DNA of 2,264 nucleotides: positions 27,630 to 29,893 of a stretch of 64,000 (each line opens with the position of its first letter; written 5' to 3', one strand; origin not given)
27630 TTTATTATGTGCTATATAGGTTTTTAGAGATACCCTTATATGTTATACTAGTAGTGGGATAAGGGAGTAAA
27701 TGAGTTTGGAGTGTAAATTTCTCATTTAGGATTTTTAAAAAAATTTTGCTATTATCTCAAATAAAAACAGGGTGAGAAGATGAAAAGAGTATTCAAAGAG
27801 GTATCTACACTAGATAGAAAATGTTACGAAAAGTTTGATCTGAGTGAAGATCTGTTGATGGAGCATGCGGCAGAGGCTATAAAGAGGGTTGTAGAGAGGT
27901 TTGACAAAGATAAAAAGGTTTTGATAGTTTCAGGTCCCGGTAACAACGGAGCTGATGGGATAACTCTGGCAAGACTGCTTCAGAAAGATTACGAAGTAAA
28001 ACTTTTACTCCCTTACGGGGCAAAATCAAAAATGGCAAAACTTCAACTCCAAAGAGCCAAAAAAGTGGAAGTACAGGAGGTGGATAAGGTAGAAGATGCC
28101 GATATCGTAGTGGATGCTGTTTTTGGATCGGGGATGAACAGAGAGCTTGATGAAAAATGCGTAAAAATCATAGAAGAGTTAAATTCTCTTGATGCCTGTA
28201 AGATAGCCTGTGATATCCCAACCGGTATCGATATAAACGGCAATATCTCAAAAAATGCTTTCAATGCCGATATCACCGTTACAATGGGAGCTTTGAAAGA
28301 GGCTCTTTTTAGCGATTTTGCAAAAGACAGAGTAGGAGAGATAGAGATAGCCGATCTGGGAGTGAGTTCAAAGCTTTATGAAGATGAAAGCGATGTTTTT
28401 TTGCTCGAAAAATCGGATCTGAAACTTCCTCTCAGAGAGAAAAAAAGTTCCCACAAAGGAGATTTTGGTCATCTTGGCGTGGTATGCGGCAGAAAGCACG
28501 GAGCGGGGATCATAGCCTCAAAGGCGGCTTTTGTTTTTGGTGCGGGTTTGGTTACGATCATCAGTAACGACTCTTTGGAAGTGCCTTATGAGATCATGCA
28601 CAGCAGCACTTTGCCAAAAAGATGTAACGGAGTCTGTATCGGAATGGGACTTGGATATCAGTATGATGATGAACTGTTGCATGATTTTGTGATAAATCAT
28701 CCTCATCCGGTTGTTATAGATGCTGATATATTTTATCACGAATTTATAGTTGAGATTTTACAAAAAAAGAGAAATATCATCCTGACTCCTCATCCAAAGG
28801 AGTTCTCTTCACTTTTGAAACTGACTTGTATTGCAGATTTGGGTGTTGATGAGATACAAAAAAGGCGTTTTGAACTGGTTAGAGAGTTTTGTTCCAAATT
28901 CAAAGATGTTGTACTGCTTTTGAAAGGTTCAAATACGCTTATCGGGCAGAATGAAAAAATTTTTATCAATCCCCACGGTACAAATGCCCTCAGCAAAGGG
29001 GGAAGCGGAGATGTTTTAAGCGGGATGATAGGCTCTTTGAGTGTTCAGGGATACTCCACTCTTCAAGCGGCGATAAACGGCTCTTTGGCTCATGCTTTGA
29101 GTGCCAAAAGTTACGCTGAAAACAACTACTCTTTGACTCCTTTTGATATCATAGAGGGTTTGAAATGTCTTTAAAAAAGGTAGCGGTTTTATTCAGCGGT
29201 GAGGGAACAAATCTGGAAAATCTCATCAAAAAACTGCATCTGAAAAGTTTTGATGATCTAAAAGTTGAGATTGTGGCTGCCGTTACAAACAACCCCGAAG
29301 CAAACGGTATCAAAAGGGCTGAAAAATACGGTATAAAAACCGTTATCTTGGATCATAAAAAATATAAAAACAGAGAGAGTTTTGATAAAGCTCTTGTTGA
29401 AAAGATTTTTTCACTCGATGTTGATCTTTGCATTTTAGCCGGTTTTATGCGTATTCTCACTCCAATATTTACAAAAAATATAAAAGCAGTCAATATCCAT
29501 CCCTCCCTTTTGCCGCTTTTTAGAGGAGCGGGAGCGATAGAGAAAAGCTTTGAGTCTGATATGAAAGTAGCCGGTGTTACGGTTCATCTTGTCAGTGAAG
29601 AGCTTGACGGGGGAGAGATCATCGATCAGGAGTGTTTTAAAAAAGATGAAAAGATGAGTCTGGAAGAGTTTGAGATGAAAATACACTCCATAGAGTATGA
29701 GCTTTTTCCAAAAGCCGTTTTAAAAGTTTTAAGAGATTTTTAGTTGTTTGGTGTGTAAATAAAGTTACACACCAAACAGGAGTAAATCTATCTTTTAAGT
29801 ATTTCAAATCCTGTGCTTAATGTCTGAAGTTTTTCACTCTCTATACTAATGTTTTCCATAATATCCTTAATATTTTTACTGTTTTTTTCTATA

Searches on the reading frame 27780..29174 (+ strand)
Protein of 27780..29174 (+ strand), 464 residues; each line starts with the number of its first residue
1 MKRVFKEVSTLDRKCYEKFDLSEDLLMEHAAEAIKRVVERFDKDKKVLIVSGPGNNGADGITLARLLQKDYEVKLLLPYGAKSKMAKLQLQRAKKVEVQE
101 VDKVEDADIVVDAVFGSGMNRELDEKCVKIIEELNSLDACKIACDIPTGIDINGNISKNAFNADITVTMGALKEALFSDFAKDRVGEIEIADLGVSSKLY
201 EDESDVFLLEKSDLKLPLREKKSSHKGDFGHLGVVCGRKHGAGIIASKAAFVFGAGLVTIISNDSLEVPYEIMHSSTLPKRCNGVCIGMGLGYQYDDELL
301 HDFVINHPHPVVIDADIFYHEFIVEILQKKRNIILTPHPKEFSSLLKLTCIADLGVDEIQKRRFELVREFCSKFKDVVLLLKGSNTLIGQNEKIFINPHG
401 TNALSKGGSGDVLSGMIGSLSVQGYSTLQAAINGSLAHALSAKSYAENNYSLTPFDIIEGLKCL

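Call 4: search_protein_families(library=pfam, proteins=[window:27780-29174:+])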
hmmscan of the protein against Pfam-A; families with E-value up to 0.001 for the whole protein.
window:27780-29174:+ (464 aa): 2 families
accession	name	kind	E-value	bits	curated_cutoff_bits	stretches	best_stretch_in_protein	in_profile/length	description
PF01256.23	Carb_kinase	-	4e-44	151.3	27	1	233-458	2-237/242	NAD(P)H-hydrate dehydratase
PF03853.21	YjeF_N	-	7.5e-36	124.1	24.9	1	25-174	3-168/169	YjeF-related protein N-terminus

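Call 13: find_encoding_contigs(protein=window:27780-29174:+, flank=5000, max_places=10)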
Protein window:27780-29174:+ (464 aa): no gene with exactly this product is on record in the collection.

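Call 21: find_homologous_proteins(query=window:27780-29174:+, max_evalue=1e-100)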
Query window:27780-29174:+ (464 aa): 6049 proteins with E <= 1e-100 among 8000 candidates; the best 120 are listed.
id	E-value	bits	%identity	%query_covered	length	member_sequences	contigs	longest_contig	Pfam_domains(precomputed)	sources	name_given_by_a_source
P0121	0.0e+0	1017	99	100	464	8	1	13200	PF01256.23,PF03853.22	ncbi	-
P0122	5.4e-269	910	88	100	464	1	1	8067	PF01256.23,PF03853.22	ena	-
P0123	8.4e-236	801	77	100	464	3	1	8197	PF01256.23,PF03853.22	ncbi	-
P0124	1.1e-235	801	77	100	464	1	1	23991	PF01256.23,PF03853.22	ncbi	-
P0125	1.1e-226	771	72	100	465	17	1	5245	PF01256.23,PF03853.22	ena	-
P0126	1.6e-224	764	72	100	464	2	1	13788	PF01256.23,PF03853.22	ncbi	-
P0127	1.1e-223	761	71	100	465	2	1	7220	PF01256.23,PF03853.22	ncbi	-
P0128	4.6e-215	733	70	100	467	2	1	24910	PF01256.23,PF03853.22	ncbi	-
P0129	9.7e-194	662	65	100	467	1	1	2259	PF01256.23,PF03853.22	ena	-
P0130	1.1e-192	659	62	100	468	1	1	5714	PF01256.23,PF03853.22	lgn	-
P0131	2.2e-186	638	62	100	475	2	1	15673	PF01256.23,PF03853.22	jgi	-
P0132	2.7e-186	638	62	100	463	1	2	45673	PF01256.23,PF03853.22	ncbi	-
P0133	7.5e-185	633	62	100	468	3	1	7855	PF01256.23,PF03853.22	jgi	-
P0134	1.7e-182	625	59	100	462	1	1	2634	PF01256.23,PF03853.22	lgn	-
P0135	1.5e-181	622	60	100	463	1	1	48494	PF01256.23,PF03853.22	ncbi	-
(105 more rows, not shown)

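Call 22: find_encoding_contigs(protein=P0122, flank=8000, max_places=6)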
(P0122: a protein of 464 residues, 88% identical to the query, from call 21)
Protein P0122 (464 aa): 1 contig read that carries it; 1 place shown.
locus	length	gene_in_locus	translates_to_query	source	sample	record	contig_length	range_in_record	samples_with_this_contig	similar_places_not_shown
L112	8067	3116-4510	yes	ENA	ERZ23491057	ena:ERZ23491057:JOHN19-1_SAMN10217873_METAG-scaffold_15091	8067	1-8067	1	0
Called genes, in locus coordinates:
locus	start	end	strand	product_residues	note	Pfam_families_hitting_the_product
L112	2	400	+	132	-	?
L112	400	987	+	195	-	PF00574:CLP_protease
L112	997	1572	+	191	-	-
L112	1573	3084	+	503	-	PF13541:ChlI, PF00493:MCM (faint), PF00158:Sigma54_activat (weak), PF01078:Mg_chelatase, PF07728:AAA_5, PF13335:Mg_chelatase_C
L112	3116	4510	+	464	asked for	PF03853:YjeF_N, PF01256:Carb_kinase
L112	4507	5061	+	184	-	PF00551:Formyl_trans_N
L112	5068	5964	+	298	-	PF01745:IPT, PF01715:IPPT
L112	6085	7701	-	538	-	PF22842:Pel9A-like_beta_helix, PF13229:Beta_helix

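Call 23: find_encoding_contigs(protein=P0124, flank=8000, max_places=6)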
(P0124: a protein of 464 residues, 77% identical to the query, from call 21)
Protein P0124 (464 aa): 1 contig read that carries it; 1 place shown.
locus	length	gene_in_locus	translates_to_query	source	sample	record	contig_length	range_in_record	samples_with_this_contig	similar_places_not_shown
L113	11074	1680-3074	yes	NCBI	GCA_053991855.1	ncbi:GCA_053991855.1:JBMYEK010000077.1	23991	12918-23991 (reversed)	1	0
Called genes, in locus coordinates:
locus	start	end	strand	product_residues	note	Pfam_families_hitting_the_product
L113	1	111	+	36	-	?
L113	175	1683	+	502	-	PF13541:ChlI, PF00158:Sigma54_activat (faint), PF01078:Mg_chelatase, PF07728:AAA_5 (weak), PF13335:Mg_chelatase_C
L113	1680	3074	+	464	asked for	PF03853:YjeF_N, PF01256:Carb_kinase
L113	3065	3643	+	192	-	PF00551:Formyl_trans_N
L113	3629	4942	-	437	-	PF13173:AAA_14, PF13635:DUF4143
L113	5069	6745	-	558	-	PF11845:Tll0287-like, PF00015:MCPsignal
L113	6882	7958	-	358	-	PF00933:Glyco_hydro_3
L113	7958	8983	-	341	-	PF00926:DHBP_synthase, PF00925:GTP_cyclohydro2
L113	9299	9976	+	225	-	PF00730:HhH-GPD, PF00633:HHH (weak)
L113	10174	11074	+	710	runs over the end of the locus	PF03477:ATP-cone, PF13597:NRDD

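Call 24: find_encoding_contigs(protein=P0123, flank=8000, max_places=6)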
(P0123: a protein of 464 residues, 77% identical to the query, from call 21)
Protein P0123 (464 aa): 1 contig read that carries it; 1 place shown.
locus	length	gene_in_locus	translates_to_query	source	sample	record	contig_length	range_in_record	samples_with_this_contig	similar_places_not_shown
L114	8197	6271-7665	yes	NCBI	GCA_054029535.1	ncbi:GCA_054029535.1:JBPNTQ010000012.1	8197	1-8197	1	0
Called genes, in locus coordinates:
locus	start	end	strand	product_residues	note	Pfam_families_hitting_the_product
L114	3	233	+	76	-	?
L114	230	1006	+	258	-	PF00288:GHMP_kinases_N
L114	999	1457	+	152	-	PF01668:SmpB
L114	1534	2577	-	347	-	PF04055:Radical_SAM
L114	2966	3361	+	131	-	PF06094:GGACT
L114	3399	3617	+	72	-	-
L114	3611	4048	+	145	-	PF00581:Rhodanese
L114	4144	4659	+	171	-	PF00578:AhpC-TSA, PF08534:Redoxin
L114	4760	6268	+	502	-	PF13541:ChlI, PF00158:Sigma54_activat (faint), PF01078:Mg_chelatase, PF07728:AAA_5 (weak), PF13335:Mg_chelatase_C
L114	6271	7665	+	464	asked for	PF03853:YjeF_N, PF01256:Carb_kinase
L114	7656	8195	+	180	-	?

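Call 39: list_cluster_members(proteins=[P0121])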
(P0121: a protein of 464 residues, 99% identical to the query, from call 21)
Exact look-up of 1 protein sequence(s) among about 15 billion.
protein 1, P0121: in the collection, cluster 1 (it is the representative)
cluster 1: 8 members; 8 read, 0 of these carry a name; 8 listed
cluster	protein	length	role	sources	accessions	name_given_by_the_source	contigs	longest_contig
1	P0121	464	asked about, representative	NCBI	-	-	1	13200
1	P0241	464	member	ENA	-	-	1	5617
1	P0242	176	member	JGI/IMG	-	-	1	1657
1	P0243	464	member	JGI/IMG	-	-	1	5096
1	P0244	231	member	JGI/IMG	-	-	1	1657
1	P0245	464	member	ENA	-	-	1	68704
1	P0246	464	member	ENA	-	-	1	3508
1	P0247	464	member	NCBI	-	-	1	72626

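Call 40: find_encoding_contigs(protein=P0241, flank=6000, max_places=6)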
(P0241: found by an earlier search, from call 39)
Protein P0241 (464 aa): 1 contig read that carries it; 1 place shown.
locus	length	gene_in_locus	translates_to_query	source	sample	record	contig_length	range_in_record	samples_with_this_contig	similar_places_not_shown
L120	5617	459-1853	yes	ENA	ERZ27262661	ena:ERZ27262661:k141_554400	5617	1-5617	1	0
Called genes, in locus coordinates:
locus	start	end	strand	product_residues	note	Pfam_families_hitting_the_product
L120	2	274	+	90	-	?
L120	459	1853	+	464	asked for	PF03853:YjeF_N, PF01256:Carb_kinase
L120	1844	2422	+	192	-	PF00551:Formyl_trans_N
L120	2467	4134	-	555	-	PF11845:Tll0287-like, PF00015:MCPsignal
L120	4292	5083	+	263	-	PF05690:ThiG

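Call 44: find_encoding_contigs(protein=P0243, flank=6000, max_places=6)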
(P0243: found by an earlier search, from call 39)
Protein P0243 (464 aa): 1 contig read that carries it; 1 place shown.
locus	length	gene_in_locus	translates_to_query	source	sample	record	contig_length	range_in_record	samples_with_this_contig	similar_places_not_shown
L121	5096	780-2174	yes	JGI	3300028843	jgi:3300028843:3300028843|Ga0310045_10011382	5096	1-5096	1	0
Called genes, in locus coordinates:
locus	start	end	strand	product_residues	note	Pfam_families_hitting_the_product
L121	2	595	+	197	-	?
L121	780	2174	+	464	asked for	PF03853:YjeF_N, PF01256:Carb_kinase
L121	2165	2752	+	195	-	PF00551:Formyl_trans_N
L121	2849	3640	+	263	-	PF05690:ThiG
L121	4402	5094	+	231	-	?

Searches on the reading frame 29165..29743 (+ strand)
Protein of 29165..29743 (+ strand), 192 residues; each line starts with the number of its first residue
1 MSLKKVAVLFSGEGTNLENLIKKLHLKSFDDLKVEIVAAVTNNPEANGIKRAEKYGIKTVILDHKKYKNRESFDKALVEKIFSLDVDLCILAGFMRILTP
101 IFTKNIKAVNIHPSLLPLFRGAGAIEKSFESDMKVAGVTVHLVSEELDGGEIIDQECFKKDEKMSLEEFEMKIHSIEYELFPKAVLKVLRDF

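Call 20: find_encoding_contigs(protein=window:29165-29743:+, flank=10000, max_places=10)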
Protein window:29165-29743:+ (192 aa): no gene with exactly this product is on record in the collection.
